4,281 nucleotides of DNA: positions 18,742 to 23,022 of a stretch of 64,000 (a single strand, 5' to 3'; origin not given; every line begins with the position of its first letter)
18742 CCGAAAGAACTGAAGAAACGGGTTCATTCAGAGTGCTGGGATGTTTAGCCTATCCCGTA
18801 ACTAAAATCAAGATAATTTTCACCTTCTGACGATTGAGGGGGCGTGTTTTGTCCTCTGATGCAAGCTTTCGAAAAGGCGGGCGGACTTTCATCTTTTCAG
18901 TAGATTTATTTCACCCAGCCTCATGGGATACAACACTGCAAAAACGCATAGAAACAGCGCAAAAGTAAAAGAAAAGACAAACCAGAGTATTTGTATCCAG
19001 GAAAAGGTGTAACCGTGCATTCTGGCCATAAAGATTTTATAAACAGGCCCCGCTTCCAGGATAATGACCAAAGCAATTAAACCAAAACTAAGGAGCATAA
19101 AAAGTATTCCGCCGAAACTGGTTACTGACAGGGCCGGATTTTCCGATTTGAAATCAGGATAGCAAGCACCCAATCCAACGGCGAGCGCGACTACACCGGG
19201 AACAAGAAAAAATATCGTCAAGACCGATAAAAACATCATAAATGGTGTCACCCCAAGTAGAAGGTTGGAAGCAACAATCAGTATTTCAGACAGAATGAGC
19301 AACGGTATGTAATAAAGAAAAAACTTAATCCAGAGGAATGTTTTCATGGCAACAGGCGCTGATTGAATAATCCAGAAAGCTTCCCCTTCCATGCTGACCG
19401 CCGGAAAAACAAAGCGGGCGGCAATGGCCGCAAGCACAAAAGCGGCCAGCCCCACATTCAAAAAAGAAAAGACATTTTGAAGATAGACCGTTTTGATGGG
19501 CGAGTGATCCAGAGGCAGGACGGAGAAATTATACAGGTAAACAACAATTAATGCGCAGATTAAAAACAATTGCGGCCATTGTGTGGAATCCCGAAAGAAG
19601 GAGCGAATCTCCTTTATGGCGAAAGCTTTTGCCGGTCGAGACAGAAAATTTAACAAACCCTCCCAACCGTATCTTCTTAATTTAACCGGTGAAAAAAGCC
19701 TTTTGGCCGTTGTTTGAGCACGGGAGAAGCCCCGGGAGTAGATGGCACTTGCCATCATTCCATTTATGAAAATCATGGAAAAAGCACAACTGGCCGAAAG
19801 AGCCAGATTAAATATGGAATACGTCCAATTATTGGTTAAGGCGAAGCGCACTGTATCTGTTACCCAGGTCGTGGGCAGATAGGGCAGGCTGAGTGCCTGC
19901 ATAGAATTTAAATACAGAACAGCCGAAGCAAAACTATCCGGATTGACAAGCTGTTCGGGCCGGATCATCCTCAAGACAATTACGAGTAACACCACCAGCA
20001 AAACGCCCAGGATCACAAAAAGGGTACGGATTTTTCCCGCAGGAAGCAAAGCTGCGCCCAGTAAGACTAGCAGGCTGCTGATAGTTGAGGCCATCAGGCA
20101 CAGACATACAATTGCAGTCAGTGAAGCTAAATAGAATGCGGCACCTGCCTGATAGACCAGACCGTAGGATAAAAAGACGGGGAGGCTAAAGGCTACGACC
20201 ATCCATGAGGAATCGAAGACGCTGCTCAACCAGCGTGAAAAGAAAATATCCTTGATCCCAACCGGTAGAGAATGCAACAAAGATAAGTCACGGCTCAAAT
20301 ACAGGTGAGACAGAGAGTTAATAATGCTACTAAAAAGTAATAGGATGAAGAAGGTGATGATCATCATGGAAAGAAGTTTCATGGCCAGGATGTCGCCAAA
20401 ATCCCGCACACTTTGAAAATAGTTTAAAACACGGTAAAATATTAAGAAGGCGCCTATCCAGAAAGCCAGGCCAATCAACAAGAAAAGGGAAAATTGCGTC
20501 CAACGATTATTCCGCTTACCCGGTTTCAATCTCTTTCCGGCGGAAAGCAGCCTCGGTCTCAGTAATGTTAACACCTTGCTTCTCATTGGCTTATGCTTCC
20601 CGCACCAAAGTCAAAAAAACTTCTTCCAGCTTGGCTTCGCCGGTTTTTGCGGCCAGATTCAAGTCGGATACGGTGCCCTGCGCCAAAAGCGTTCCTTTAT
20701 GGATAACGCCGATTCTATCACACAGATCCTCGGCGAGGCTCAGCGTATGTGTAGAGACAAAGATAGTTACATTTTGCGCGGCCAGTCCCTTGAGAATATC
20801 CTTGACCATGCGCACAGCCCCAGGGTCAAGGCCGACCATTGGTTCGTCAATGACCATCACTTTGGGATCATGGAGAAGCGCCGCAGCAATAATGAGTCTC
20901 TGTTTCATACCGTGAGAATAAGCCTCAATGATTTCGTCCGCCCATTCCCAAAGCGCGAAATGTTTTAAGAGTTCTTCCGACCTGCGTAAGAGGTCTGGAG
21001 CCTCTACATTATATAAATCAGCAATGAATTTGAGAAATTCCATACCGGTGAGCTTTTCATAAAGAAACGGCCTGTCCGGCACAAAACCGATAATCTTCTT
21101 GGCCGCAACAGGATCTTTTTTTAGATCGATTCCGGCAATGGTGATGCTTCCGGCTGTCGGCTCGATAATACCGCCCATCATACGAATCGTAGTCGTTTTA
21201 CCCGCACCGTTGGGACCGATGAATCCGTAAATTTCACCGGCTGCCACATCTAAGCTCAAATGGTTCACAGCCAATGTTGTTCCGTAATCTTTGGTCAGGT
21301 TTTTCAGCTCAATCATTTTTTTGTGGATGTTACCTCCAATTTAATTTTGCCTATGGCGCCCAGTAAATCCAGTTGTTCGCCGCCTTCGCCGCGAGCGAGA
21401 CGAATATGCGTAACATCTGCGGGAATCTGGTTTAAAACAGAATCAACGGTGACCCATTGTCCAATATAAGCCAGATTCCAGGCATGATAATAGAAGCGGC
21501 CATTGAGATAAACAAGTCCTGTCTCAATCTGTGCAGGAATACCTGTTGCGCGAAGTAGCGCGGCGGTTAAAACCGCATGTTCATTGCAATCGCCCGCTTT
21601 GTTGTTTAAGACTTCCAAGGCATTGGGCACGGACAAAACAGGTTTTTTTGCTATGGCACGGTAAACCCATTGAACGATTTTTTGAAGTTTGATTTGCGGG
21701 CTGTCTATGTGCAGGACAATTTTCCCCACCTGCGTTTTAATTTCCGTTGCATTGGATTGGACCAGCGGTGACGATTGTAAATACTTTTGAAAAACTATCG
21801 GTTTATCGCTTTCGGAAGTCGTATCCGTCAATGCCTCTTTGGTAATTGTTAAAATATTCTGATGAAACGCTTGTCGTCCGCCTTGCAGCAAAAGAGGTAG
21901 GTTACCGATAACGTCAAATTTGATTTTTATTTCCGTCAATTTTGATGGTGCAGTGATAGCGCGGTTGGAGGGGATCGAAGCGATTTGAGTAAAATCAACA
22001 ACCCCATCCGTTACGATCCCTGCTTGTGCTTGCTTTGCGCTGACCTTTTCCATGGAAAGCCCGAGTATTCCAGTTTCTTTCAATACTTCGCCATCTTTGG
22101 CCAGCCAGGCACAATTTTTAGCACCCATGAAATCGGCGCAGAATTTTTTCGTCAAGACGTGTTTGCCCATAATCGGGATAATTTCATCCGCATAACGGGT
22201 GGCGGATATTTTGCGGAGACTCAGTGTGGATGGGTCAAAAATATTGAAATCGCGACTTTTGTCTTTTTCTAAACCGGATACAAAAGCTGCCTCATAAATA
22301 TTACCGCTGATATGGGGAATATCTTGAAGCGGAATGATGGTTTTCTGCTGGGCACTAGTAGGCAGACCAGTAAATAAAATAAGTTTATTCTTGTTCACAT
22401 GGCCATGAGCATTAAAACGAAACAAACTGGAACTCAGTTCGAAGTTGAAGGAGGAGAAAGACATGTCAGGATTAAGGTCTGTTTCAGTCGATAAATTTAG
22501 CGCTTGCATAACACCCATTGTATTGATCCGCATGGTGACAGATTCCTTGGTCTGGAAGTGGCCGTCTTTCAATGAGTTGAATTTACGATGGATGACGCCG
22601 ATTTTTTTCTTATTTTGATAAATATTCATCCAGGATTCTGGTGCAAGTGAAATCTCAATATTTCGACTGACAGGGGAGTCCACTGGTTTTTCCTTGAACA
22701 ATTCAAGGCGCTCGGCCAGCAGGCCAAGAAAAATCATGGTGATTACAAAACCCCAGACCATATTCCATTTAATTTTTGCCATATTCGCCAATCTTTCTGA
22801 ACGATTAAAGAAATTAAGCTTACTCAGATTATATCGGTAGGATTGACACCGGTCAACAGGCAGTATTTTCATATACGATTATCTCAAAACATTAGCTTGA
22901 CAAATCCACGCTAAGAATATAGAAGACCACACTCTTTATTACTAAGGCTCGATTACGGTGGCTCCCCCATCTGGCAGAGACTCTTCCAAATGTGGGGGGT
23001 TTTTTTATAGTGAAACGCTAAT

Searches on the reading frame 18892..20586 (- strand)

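Call 76: search_protein_families(library=pfam, proteins=[window:18892-20586:-], max_evalue=0.0001)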
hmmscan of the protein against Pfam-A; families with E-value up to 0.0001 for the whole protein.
window:18892-20586:- (565 aa): 1 family
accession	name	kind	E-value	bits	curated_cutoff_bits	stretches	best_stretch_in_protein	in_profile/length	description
PF16949.11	ABC_tran_2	-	1e-101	341.9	25.7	1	31-558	9-533/542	Putative ATP-binding cassette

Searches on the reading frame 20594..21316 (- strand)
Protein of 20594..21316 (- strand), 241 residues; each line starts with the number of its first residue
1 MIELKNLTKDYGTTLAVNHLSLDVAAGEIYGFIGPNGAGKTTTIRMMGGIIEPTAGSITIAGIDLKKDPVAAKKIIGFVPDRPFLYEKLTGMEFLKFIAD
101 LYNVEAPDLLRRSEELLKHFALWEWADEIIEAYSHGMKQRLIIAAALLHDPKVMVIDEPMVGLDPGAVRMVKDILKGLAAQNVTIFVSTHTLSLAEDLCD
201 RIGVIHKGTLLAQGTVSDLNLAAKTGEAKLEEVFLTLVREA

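Call 76: search_protein_families(library=pfam, proteins=[window:20594-21316:-], max_evalue=0.0001)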
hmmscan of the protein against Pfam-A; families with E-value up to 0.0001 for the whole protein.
window:20594-21316:- (241 aa): 2 families
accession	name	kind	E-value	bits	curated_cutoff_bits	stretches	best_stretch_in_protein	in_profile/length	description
PF00005.33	ABC_tran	-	1.2e-28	100.9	25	1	18-160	2-136/137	ABC transporter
PF13304.12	AAA_21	-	6.9e-11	43.2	27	1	133-192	238-300/304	AAA domain, putative AbiEii toxin, Type IV TA system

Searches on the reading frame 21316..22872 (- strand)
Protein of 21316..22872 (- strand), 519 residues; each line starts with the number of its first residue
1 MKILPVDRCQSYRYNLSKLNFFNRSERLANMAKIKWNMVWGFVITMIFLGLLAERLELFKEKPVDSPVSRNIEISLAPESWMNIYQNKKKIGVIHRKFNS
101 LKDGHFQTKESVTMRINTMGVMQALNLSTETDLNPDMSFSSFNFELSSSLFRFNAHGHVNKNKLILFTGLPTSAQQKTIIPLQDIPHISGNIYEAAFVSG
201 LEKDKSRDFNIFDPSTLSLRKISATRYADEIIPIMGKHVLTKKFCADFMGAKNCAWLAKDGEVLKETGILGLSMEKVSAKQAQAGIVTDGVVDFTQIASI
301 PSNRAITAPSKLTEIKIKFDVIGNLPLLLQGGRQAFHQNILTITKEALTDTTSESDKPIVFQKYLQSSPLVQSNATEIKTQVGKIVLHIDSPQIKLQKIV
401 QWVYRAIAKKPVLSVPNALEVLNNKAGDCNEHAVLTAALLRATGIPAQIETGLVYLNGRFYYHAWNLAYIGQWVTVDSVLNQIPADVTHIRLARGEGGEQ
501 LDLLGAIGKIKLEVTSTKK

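Call 76: search_protein_families(library=pfam, proteins=[window:21316-22872:-], max_evalue=0.0001)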
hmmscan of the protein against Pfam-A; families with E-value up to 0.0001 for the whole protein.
window:21316-22872:- (519 aa): 2 families
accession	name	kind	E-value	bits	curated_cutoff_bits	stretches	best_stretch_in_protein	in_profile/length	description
PF01841.26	Transglut_core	-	2.7e-15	57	23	1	386-477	8-107/108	Transglutaminase-like superfamily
PF13471.12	Transglut_core3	-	1.1e-06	28.9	26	1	426-467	55-96/117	Transglutaminase-like superfamily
